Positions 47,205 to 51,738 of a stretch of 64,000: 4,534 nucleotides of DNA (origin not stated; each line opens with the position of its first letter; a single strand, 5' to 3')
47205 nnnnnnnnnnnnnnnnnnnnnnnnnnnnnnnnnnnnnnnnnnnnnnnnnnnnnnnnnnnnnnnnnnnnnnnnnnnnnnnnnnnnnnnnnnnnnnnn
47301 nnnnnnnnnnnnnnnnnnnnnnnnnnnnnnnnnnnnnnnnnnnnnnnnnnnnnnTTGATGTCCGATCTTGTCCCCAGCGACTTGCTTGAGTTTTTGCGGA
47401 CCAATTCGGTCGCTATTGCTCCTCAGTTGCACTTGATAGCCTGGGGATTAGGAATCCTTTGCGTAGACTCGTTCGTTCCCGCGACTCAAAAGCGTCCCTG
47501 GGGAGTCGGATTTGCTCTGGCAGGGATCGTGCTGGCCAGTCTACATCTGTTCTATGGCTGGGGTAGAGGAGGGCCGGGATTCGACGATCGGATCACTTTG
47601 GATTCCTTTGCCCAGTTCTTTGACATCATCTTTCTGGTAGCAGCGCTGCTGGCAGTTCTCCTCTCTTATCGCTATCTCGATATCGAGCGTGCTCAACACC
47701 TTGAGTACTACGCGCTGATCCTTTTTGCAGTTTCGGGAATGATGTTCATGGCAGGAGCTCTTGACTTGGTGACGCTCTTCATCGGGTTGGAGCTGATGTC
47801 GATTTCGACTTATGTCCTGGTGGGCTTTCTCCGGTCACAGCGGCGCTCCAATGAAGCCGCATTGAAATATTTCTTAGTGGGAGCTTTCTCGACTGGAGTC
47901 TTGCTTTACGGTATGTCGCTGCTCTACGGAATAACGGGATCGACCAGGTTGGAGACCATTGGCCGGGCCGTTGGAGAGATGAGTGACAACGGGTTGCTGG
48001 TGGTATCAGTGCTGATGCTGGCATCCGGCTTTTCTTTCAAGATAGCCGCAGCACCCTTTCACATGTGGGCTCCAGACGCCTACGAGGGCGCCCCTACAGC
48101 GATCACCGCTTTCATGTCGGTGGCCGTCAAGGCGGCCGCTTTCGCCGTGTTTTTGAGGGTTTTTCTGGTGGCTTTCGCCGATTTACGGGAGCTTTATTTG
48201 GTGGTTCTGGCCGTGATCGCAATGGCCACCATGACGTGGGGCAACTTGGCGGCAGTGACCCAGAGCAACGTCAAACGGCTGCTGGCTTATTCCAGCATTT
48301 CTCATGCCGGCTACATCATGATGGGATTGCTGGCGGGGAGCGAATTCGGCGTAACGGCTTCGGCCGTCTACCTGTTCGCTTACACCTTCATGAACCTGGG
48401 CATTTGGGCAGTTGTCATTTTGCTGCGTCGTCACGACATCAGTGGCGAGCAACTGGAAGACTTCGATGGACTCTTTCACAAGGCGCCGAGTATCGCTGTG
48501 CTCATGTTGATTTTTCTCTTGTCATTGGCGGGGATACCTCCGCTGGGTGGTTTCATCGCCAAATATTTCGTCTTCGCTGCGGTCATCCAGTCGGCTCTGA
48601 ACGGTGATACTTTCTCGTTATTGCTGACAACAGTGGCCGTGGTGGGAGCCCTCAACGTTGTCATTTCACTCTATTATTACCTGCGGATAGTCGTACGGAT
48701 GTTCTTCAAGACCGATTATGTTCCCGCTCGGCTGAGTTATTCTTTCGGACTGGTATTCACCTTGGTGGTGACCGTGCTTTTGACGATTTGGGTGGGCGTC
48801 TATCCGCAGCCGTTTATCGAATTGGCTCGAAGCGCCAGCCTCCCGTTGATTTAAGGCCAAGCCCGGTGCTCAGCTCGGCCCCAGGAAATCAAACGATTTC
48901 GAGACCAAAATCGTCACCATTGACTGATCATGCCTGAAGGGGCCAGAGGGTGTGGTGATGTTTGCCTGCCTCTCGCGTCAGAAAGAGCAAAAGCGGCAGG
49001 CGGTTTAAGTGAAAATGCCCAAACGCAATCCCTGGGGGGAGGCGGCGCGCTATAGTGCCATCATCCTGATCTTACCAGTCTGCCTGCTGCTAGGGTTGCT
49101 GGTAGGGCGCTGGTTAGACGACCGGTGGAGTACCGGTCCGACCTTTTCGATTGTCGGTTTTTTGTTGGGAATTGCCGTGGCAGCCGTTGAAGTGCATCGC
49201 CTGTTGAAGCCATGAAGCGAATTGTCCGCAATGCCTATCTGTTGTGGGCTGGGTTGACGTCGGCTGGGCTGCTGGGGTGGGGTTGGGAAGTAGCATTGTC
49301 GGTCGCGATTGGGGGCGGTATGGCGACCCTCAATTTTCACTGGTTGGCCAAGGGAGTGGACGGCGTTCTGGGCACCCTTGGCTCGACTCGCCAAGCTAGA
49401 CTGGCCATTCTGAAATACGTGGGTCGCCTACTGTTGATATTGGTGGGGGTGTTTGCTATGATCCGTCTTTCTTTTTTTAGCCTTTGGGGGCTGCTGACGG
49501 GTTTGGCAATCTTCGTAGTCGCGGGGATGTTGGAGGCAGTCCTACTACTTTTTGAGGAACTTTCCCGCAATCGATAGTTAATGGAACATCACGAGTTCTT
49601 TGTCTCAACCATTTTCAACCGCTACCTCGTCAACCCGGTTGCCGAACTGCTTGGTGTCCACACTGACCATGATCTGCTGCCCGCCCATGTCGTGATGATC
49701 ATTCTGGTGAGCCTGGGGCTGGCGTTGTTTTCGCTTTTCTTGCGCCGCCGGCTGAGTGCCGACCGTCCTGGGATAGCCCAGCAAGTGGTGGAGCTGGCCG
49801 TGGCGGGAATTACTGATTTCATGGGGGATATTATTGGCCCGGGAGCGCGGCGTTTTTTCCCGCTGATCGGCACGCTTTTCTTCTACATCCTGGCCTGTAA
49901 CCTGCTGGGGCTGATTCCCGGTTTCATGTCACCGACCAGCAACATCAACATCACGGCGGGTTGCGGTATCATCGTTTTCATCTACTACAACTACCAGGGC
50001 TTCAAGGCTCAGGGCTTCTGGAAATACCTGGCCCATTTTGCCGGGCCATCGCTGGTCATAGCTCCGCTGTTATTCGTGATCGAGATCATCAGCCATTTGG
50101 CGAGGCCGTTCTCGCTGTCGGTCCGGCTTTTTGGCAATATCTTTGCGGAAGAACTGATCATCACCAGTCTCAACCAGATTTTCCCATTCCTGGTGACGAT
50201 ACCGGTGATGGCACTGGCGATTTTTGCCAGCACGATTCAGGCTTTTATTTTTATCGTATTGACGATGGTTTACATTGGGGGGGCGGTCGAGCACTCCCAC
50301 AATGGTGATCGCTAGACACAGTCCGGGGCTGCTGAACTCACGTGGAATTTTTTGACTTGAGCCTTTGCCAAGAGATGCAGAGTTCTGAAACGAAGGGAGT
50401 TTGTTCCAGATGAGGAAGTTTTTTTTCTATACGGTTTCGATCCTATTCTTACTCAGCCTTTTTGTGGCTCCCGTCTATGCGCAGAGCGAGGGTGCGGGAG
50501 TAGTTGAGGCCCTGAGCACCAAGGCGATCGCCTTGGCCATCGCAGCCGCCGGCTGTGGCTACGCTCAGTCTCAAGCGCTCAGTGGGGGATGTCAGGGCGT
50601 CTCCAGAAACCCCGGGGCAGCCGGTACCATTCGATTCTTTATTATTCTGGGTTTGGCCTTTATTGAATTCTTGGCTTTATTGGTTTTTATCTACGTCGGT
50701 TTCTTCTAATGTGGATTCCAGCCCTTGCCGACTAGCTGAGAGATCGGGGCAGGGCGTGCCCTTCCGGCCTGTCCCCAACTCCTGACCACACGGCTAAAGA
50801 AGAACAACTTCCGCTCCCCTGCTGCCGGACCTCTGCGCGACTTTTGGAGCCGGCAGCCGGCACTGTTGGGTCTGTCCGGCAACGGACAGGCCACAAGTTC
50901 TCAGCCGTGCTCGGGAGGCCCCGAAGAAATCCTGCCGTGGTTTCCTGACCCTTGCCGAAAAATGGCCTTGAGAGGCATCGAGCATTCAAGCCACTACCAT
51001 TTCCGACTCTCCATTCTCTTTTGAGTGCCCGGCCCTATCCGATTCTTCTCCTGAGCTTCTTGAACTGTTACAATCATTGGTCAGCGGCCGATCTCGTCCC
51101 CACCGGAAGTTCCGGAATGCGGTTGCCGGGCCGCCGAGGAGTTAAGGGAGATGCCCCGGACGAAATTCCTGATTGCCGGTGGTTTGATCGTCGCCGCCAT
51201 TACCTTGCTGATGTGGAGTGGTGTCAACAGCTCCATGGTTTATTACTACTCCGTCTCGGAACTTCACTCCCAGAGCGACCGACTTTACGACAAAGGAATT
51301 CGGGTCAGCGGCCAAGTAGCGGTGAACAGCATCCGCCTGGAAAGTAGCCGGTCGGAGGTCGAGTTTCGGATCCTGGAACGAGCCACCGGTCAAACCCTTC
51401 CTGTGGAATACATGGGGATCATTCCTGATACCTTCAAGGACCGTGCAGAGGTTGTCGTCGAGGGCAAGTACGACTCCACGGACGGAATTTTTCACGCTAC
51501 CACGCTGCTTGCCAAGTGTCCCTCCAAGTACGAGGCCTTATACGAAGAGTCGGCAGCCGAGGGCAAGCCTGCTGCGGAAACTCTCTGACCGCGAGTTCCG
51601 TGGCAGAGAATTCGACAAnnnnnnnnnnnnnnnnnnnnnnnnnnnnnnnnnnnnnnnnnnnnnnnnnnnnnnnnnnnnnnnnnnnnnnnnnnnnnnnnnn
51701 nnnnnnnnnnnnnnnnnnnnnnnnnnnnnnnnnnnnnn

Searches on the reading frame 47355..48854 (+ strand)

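Call 22: search_protein_families(library=pfam, proteins=[window:47355-48854:+], max_evalue=0.00001)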
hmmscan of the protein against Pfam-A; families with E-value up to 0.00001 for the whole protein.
window:47355-48854:+ (499 aa): 1 family
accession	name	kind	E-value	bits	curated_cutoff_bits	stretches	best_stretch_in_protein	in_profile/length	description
PF00361.26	Proton_antipo_M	-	5.7e-74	249.4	21.5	1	135-415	1-280/294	NADH:quinone oxidoreductase/Mrp antiporter, TM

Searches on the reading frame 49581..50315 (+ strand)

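Call 22: search_protein_families(library=pfam, proteins=[window:49581-50315:+], max_evalue=0.00001)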
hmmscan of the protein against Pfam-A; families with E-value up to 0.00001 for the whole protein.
window:49581-50315:+ (244 aa): 1 family
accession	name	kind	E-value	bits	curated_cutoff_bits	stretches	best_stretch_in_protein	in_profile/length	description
PF00119.25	ATP-synt_A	-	1.6e-52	179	33.9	1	38-232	2-216/217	ATP synthase A chain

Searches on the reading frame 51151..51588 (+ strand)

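Call 22: search_protein_families(library=pfam, proteins=[window:51151-51588:+], max_evalue=0.00001)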
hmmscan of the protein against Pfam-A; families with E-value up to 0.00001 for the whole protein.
window:51151-51588:+ (145 aa): 1 family
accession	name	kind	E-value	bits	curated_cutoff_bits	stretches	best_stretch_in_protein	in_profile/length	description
PF03100.22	CcmE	-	1.4e-27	96.3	24.6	1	29-129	1-98/99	CcmE domain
